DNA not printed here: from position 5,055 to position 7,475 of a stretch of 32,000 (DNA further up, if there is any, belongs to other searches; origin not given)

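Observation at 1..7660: Candidate new module: tandem c-di-GMP riboswitch, then a double NHL propeller, then a giant polyanionic Cys-repeat secreted protein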

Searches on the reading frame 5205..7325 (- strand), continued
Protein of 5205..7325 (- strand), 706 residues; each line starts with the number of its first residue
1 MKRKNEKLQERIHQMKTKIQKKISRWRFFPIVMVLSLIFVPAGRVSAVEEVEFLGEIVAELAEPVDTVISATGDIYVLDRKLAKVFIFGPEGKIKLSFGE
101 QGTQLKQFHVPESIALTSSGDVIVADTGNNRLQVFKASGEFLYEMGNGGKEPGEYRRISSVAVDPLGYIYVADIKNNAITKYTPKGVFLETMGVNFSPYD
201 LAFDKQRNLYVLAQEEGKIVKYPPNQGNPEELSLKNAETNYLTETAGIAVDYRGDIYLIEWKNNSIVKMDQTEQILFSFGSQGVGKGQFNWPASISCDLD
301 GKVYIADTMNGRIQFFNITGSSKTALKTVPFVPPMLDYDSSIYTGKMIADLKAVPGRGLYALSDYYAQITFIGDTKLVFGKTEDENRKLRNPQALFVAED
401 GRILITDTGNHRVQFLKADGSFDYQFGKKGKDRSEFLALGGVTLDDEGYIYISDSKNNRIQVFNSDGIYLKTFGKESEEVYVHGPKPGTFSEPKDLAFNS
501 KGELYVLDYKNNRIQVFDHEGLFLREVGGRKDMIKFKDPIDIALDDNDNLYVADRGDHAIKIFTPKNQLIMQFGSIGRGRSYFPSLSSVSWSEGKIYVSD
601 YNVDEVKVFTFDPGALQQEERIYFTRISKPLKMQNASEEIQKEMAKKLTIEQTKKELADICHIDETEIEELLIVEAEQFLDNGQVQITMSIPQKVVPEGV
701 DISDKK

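Call 96: fold_search(model_id=the predicted structure, library=pdb)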
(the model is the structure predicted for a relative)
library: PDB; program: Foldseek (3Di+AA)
matches with E <= 10: 1381; with E <= 0.001: 757
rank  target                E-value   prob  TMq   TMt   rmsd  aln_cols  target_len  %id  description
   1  8j72_B                1.0e-24  1.00  0.35  0.87   3.6       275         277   29  Crystal structure of mammalian Trim71 in complex with lncRNA Trincr1 (released 2024-03-06)
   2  8j72_A                4.9e-24  1.00  0.35  0.87   3.6       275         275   29  Crystal structure of mammalian Trim71 in complex with lncRNA Trincr1 (released 2024-03-06)
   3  6d69                  5.1e-24  1.00  0.28  0.65  22.8       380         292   25  Crystal Structure of the NHL Repeat Region of D. melanogaster Thin (released 2019-04-24)
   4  7qrx_A                5.7e-24  1.00  0.35  0.85   3.5       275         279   29  Crystal structure of NHL domain of TRIM71 (released 2022-05-04)
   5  6xg7                  5.7e-24  1.00  0.19  0.44  22.2       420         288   23  1.3 A Resolution Structure of the of the NHL Repeat Region of D. melanogaster Thin (released 2020-12-16)
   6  6fq3_A                7.4e-24  1.00  0.36  0.64   2.3       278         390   28  Crystal structure of Danio rerio Lin41 filamin-NHL domains in complex with lin-29A 5'UTR 13mer RNA (released 2018-05-09)
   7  9jur                  2.4e-23  1.00  0.35  0.86   3.6       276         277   29  Crystal Structure of NHL domain of human E3 ubiquitin-protein ligase TRIM71 (released 2025-04-30)
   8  6fpt_B                8.3e-23  1.00  0.36  0.64   2.3       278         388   28  Crystal structure of Danio rerio Lin41 filamin-NHL domains (released 2018-05-09)
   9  6fpt_A                1.0e-22  1.00  0.36  0.64   2.3       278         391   28  Crystal structure of Danio rerio Lin41 filamin-NHL domains (released 2018-05-09)
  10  7b2r_B                9.0e-21  1.00  0.17  0.38  25.9       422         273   20  Crystal structure of NHL domain of TRIM2 (released 2021-01-13)
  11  7qrw                  1.6e-20  1.00  0.17  0.39  25.7       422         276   21  Crystal structure of NHL domain of TRIM3 (released 2022-05-04)
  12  7b2r_A                3.4e-20  1.00  0.17  0.38  25.9       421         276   20  Crystal structure of NHL domain of TRIM2 (released 2021-01-13)
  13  3v9f_A                3.9e-20  1.00  0.30  0.29  25.2       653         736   13  Crystal Structure of the extracellular domain of the putative hybrid two component system BT3049 from B. thetaiotaomic (released 2012-03-14)
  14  3s8v_B                4.4e-20  1.00  0.27  0.31  17.1       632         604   16  Crystal structure of LRP6-Dkk1 complex (released 2011-10-26)
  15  7b96_A                6.3e-20  1.00  0.17  0.38  25.8       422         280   20  NHL domain of human TRIM2 (released 2022-01-12)
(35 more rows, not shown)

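Call 100: search_protein_families(library=pfam, proteins=[L007:10019-12391:+, L007:12583-14250:+, L007:14278-15483:+, L007:16151-17650:+, L007:17631-18269:+, L007:18709-20901:+], max_evalue=0.001)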
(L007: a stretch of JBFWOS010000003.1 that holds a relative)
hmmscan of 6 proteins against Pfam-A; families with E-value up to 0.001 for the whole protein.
L007:10019-12391:+ (790 aa): 6 families
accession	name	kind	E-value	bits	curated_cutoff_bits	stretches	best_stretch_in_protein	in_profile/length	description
PF01436.27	NHL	-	5.9e-53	174.8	20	3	427-454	1-28/28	NHL repeat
PF17170.10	DUF5128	-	6.7e-23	81.8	22.9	1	109-206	53-150/321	6-bladed beta-propeller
PF08450.18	SGL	-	6.4e-14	52.6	26.3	0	494-564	146-219/246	SMP-30/Gluconolactonase/LRE-like region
PF25021.1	TEN_NHL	-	2.3e-13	50.3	27.1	0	344-405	293-354/357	Teneurin NHL domain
PF22701.2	Mala_s_1-like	-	1e-07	32.3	27.5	0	487-605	44-160/195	Mal s 1 allergenic protein-like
PF16288.11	DUF4934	-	3.9e-05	24.1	27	0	106-178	29-100/102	Domain of unknown function (DUF4934)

L007:12583-14250:+ (555 aa): 8 families
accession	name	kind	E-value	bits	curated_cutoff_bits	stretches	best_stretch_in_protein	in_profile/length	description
PF00437.27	T2SSE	-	1.7e-131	438.7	24.9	1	167-550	3-370/370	Type II/IV secretion system protein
PF05157.20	MshEN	-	3.4e-20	72.2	23.1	1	68-153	1-87/90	MshEN domain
PF13401.12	AAA_22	-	7.2e-05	23.6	27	1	307-347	6-46/130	AAA domain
PF00005.33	ABC_tran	-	0.00027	22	25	1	307-366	12-67/137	ABC transporter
PF13191.12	AAA_16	-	0.0004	21.3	32.6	1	305-401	24-111/167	AAA ATPase domain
PF25199.1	nSTAND_NTPase5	-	0.00084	19.6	34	0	303-345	38-81/145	Novel STAND NTPase 5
PF20720.3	nSTAND3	-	0.00084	19.5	27.2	0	306-345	17-56/155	Novel STAND NTPase 3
PF13173.12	AAA_14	-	0.00086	19.8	27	0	308-398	4-85/129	AAA domain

L007:14278-15483:+ (401 aa): 1 family
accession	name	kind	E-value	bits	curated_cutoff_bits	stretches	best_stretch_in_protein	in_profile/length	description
PF00482.28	T2SSF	-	5e-53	178.8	25.2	2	268-390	1-125/125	Type II secretion system (T2SS), protein F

L007:16151-17650:+ (499 aa): 2 families
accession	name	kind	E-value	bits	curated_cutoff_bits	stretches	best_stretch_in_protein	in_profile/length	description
PF05137.18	PilN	-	1.6e-07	31.7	22.8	1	409-483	2-75/78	Fimbrial assembly protein (PilN)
PF11104.14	PilM_2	-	1.6e-07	31.1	27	1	7-148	1-152/340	Type IV pilus assembly protein PilM;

L007:17631-18269:+ (212 aa): 1 family
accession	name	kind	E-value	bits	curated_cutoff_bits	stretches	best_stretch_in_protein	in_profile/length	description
PF04350.18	PilO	-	2.4e-10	41.2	22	1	144-202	82-142/145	Pilus assembly protein, PilO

L007:18709-20901:+ (730 aa): 3 families
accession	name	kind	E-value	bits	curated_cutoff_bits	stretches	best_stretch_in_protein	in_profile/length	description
PF00263.26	Secretin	-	6.4e-42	143.4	27.5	1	567-726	2-168/169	Bacterial type II and III secretion system protein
PF03958.22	Secretin_N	-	1.2e-07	32.3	28.2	1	440-498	1-69/69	Bacterial type II/III secretion system short domain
PF07660.19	STN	-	0.00087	19.5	28.4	0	381-429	1-51/52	Secretin and TonB N terminus short domain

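Call 105: list_cluster_members(proteins=[P0002, P0007, P0003])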
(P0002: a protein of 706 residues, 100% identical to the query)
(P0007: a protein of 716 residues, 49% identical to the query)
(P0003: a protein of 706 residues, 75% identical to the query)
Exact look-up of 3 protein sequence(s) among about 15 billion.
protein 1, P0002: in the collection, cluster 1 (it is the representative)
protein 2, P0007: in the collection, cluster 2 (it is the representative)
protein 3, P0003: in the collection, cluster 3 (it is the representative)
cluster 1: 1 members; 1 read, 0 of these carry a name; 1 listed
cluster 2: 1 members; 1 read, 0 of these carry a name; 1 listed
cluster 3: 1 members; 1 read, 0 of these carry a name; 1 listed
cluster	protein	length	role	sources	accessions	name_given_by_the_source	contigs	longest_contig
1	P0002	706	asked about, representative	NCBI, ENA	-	-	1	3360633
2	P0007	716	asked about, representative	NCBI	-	-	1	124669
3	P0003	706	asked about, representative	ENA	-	-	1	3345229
